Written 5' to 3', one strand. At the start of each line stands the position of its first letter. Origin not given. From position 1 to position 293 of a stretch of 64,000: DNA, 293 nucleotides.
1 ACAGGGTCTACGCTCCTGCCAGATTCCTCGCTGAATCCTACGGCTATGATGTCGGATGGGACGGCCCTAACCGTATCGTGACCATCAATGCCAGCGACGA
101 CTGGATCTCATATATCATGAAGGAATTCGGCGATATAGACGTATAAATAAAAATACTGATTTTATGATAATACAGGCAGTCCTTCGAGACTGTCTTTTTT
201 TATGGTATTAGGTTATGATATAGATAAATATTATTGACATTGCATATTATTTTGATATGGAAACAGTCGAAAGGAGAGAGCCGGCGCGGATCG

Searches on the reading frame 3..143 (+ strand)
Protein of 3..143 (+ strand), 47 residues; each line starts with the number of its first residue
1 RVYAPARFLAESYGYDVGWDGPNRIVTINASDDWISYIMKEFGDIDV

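Call 6: search_protein_families(library=pfam, proteins=[window:3-143:+], max_evalue=0.01)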
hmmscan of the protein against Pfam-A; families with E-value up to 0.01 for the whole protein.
window:3-143:+ (47 aa): 1 family
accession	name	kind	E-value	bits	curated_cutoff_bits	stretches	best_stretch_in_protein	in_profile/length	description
PF07833.16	Cu_amine_oxidN1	-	4.3e-07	30.3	24.2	1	1-37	19-55/108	Copper amine oxidase N-terminal domain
